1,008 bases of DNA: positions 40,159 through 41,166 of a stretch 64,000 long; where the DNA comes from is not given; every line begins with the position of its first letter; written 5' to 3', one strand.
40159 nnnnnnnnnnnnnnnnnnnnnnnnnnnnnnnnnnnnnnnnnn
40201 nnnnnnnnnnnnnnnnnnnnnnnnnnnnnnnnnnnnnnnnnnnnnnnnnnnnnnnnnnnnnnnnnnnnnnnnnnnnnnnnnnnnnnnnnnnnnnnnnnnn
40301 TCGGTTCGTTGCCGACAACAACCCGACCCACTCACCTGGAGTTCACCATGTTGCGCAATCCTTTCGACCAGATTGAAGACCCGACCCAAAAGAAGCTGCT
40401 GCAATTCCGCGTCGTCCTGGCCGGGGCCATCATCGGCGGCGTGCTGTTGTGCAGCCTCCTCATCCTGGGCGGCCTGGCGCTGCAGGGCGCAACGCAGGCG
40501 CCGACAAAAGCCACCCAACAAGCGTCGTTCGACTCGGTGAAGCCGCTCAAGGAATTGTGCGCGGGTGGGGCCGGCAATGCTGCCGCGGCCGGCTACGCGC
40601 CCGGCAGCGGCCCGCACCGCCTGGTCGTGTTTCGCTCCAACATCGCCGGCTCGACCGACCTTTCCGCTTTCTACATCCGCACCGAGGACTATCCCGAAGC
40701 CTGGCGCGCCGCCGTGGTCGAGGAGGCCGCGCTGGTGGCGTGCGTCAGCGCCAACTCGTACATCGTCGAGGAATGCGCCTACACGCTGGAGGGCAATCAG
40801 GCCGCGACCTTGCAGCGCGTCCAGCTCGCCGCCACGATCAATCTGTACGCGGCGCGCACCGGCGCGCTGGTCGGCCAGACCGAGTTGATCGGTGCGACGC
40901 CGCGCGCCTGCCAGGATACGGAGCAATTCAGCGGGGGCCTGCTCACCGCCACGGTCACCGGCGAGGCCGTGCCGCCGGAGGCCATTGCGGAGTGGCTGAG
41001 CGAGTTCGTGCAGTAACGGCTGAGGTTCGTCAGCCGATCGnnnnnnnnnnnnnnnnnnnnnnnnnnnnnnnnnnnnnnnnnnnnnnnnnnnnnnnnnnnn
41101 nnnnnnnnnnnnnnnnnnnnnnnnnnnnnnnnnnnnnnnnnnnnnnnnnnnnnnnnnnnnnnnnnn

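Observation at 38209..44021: Five-gene secreted/membrane cluster whose two large exported proteins share a YLP[IL]I[IL]R-COOH tail: possible undescribed sorting or processing signal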

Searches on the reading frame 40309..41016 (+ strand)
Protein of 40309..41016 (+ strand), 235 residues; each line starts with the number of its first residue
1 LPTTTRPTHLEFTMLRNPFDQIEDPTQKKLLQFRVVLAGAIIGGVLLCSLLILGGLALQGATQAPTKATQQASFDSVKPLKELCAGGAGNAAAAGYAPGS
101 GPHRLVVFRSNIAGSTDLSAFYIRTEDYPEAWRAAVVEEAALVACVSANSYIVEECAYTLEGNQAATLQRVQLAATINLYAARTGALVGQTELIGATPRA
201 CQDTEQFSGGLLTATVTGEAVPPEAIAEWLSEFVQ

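Call 3: search_protein_families(library=pfam, proteins=[window:40309-41016:+], max_evalue=0.01)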
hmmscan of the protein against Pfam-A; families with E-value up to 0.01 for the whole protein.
window:40309-41016:+ (235 aa): 0 families

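Call 4: search_protein_families(library=ncbifam, proteins=[window:40309-41016:+], max_evalue=0.01)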
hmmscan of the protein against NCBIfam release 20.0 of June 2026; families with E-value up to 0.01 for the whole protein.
window:40309-41016:+ (235 aa): 0 families

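Call 56: search_protein_representatives(protein=window:40348-41013:+)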
Query: 222 residues. Proteins with E-value up to 0.001 (for the whole library): 362; up to 1e-10: 41; up to 1e-30: 4. The best 150 are listed.
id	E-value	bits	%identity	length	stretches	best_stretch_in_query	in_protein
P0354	7.1e-62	225.0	53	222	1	2-221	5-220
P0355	2.2e-59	216.9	54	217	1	2-222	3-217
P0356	2.6e-52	193.8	58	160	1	1-159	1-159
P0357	3.9e-46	173.6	47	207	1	20-221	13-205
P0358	4.7e-24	101.5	33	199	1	24-222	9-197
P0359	1.4e-23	100.0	41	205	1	28-221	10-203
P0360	2.5e-21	92.6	37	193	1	36-222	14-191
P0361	6.6e-21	91.2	36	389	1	34-221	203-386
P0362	1.2e-20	90.4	31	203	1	28-221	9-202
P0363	2.4e-20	89.4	40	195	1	50-221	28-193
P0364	8.3e-18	81.1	71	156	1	13-75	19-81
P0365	2.6e-17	79.5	35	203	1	25-221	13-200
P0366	1.5e-16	77.0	32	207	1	23-222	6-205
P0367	6.0e-16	75.0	32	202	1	22-221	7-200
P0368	7.1e-16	74.8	33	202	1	31-222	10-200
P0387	2.1e-11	60.1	29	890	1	41-222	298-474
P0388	2.7e-11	59.8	31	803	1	24-221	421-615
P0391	4.0e-11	59.3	30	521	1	26-221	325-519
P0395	1.1e-10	57.8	31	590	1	21-221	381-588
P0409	9.8e-10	54.7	35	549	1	64-221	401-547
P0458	7.0e-08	48.7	36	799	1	60-195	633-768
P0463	1.0e-07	48.1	35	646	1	67-221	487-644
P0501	1.3e-06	44.6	36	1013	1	61-190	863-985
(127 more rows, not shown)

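Call 57: search_protein_families(library=pfam, proteins=[P0387, P0388, P0395, P0361, P0391, P0409, P0458, P0501, P0463, P0354], max_evalue=0.001)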
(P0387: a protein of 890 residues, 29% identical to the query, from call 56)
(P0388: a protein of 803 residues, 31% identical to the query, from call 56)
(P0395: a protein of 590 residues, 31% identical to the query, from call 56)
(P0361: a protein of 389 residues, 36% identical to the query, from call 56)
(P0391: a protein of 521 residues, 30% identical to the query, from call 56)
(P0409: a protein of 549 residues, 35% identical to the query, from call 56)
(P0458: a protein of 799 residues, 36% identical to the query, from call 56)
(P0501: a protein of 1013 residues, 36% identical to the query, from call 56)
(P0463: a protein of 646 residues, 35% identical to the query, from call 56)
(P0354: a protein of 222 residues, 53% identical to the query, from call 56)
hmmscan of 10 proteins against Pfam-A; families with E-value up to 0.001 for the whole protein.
P0387 (890 aa): 3 families
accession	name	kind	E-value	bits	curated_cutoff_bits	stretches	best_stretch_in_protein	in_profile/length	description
PF00058.23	Ldl_recept_b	-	2.2e-42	143.7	21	5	806-846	1-41/42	Low-density lipoprotein receptor repeat class B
PF24684.1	Vgb_lyase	-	3e-10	39.8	50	1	623-864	51-289/290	Virginiamycin B lyase family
PF08450.18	SGL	-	1.9e-05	24.8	26.3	0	688-787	114-218/246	SMP-30/Gluconolactonase/LRE-like region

P0388 (803 aa): 5 families
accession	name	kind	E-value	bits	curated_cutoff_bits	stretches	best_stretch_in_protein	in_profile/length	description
PF00805.28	Pentapeptide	-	3.6e-107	349.6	20.2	12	369-408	1-40/40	Pentapeptide repeats (8 copies)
PF13599.13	Pentapeptide_4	-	1.3e-50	169.7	38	6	85-157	2-74/78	Pentapeptide repeat region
PF13576.12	Pentapeptide_3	-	4e-40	136.2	27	2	238-279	3-47/48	Pentapeptide repeats (9 copies)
PF25296.1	Decapeptide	-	7.8e-11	42.1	45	0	266-332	7-73/74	Decapeptide repeat region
PF06439.18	3keto-disac_hyd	-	0.00033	21.2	26.8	1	626-781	6-173/187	3-keto-disaccharide hydrolase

P0395 (590 aa): 3 families
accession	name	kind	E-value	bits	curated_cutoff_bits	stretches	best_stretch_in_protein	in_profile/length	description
PF00805.28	Pentapeptide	-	3.1e-40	135.8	20.2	7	163-196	2-35/40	Pentapeptide repeats (8 copies)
PF13576.12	Pentapeptide_3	-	6e-20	71.6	27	0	334-377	1-47/48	Pentapeptide repeats (9 copies)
PF13599.13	Pentapeptide_4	-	5.5e-15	55.6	38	1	313-387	2-76/78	Pentapeptide repeat region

P0361 (389 aa): 1 family
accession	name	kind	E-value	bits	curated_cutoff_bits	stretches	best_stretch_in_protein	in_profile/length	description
PF20226.3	DUF6585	-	3.8e-10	40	27.7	1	7-178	9-159/249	Family of unknown function (DUF6585)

P0391 (521 aa): 3 families
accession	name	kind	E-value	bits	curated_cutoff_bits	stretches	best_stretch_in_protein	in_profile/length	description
PF00805.28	Pentapeptide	-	4.5e-73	240.7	20.2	7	105-144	1-40/40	Pentapeptide repeats (8 copies)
PF13599.13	Pentapeptide_4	-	8.7e-32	109.5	38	5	162-236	3-77/78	Pentapeptide repeat region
PF13576.12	Pentapeptide_3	-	1.2e-23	83.5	27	0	299-338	2-44/48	Pentapeptide repeats (9 copies)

P0409 (549 aa): 4 families
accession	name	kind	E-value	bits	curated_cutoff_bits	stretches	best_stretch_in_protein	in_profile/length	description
PF00805.28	Pentapeptide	-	1.9e-72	238.7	20.2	9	255-294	1-40/40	Pentapeptide repeats (8 copies)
PF13599.13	Pentapeptide_4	-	3.4e-29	101.1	38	4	221-296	2-77/78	Pentapeptide repeat region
PF13576.12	Pentapeptide_3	-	7.9e-29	100.1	27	1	253-292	2-44/48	Pentapeptide repeats (9 copies)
PF25296.1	Decapeptide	-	2e-05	24.8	45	0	241-294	16-69/74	Decapeptide repeat region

P0458 (799 aa): 4 families
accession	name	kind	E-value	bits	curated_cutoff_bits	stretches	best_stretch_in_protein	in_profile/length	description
PF00805.28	Pentapeptide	-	8.7e-43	143.9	20.2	6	426-463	1-38/40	Pentapeptide repeats (8 copies)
PF14219.11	DUF4328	-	4.6e-26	91.8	27.2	1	72-226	6-166/166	Domain of unknown function (DUF4328)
PF13576.12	Pentapeptide_3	-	2.5e-20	72.8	27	0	393-431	7-47/48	Pentapeptide repeats (9 copies)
PF13599.13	Pentapeptide_4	-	2.3e-17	63.2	38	2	524-596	4-76/78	Pentapeptide repeat region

P0501 (1013 aa): 7 families
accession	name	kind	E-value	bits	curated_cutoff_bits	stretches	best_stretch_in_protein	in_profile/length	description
PF00805.28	Pentapeptide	-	4.4e-94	307.8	20.2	14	80-118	2-40/40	Pentapeptide repeats (8 copies)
PF13599.13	Pentapeptide_4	-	1.7e-45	153.4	38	4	704-779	2-77/78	Pentapeptide repeat region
PF13576.12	Pentapeptide_3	-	9.6e-31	106.2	27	1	57-100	2-48/48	Pentapeptide repeats (9 copies)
PF25174.1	Beta-prop_THOC3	-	6.1e-12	45.5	305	2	490-681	10-192/272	THOC3 beta-propeller domain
PF23414.1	Beta-prop_EML_2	-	3.9e-05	23.6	90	1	499-664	16-173/266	Echinoderm microtubule-associated protein second beta-propeller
PF25296.1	Decapeptide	-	7.6e-05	23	45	0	703-750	25-72/74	Decapeptide repeat region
PF12894.13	ANAPC4_WD40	-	0.00081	20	22.9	0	582-652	2-73/91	Anaphase-promoting complex subunit 4 WD40 domain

P0463 (646 aa): 3 families
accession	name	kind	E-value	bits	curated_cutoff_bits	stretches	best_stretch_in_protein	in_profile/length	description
PF00805.28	Pentapeptide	-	6.4e-45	150.7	20.2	7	282-321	1-40/40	Pentapeptide repeats (8 copies)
PF13599.13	Pentapeptide_4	-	4.8e-23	81.5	38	3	303-377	2-76/78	Pentapeptide repeat region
PF13576.12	Pentapeptide_3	-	9.8e-19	67.8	27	0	221-263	3-48/48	Pentapeptide repeats (9 copies)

P0354 (222 aa): 0 families
